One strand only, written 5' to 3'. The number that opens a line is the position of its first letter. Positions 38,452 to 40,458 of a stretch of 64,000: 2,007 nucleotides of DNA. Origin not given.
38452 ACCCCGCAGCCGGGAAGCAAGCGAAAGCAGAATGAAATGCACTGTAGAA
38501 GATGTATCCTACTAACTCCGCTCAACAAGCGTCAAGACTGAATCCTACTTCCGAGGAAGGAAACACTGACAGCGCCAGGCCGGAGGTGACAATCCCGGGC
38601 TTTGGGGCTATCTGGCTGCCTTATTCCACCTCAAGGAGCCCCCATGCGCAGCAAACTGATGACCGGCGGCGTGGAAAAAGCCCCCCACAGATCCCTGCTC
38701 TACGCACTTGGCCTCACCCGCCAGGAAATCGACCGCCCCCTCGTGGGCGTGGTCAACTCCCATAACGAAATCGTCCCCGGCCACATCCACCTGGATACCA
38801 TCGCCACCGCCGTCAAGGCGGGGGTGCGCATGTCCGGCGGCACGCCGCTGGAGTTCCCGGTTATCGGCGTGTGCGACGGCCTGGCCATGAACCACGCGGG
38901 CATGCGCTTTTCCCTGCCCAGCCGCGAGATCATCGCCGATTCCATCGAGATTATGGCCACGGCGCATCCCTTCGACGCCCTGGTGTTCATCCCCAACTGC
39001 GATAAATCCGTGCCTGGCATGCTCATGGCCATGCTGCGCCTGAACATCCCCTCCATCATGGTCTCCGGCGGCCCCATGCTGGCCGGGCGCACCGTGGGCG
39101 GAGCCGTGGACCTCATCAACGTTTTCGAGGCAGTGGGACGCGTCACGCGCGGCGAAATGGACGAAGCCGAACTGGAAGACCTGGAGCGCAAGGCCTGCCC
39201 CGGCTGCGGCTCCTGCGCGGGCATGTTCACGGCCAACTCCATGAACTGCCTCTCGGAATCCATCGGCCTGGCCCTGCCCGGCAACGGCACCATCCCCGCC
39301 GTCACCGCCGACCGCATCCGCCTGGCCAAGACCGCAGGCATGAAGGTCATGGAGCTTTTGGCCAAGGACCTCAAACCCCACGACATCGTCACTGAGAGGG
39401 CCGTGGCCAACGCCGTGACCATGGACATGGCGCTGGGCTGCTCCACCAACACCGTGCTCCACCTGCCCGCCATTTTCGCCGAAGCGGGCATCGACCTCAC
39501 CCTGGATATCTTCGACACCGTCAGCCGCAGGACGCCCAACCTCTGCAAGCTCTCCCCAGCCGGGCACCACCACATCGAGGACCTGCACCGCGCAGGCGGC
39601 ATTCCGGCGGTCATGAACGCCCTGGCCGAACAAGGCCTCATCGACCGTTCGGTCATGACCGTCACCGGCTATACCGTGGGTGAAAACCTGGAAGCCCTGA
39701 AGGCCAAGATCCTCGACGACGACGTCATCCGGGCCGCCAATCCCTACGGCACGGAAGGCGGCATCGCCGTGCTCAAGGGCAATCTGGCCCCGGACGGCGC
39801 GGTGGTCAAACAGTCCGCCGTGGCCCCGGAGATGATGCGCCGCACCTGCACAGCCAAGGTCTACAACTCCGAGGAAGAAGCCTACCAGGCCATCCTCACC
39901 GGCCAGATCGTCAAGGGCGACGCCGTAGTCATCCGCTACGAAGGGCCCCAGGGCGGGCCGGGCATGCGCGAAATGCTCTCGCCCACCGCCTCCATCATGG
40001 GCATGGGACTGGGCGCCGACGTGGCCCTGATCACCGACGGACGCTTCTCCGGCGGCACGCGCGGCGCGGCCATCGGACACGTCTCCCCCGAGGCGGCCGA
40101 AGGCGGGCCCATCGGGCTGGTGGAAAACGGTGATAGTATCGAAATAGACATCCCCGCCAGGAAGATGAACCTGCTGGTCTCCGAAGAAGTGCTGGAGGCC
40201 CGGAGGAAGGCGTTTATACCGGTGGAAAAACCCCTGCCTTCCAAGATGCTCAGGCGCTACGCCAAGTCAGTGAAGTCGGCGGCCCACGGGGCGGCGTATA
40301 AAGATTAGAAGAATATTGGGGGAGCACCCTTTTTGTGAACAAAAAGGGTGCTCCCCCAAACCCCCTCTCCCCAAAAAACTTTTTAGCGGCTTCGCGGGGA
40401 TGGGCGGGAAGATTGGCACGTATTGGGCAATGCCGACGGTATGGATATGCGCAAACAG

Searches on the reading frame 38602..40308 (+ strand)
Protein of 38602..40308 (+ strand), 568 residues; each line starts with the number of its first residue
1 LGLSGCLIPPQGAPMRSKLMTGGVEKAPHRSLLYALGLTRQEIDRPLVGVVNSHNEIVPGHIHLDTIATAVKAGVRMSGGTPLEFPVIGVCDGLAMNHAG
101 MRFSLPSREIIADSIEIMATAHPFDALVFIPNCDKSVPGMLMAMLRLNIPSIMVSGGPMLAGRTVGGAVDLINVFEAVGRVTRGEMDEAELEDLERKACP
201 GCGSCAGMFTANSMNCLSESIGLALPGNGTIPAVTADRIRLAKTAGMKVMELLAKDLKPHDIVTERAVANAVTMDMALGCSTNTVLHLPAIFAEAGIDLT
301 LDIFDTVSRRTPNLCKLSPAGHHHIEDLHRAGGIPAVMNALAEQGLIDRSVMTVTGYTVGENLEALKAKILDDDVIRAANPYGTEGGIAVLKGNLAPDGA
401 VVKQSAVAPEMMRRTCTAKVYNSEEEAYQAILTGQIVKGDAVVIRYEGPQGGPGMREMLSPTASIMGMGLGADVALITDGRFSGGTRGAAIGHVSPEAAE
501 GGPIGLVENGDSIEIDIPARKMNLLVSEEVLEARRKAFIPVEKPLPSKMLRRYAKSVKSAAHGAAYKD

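Call 37: search_protein_families(library=ncbifam, proteins=[window:38602-40308:+], max_evalue=1e-12)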
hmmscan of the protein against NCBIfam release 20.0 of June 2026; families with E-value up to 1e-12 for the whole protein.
window:38602-40308:+ (568 aa): 8 families
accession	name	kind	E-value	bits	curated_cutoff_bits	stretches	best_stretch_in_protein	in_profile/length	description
NF002068.0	PRK00911.1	subfamily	2.2e-245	815.4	644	1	15-567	5-556/559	dihydroxy-acid dehydratase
TIGR00110.1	ilvD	equivalog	6.8e-233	774.1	618.15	1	28-566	1-541/543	dihydroxy-acid dehydratase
NF009103.0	PRK12448.1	equivalog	2.6e-183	610.6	710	2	15-368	4-366/616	dihydroxy-acid dehydratase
NF004784.0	PRK06131.1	subfamily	1.1e-138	463.2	539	1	23-565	20-559/576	dihydroxy-acid dehydratase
NF009559.0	PRK13016.1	equivalog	1.8e-127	426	882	1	26-565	23-560/578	L-arabinonate dehydratase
NF009560.0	PRK13017.1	subfamily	2.7e-122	408.9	684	1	32-565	31-574/595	dihydroxy-acid dehydratase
TIGR01196.1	edd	equivalog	9.4e-76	255.3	708.25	1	44-543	63-573/601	phosphogluconate dehydratase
TIGR03432.1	yjhG_yagF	hypoth_equivalog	2.9e-75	253.6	808.15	1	60-523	82-571/640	YjhG/YagF family D-xylonate dehydratase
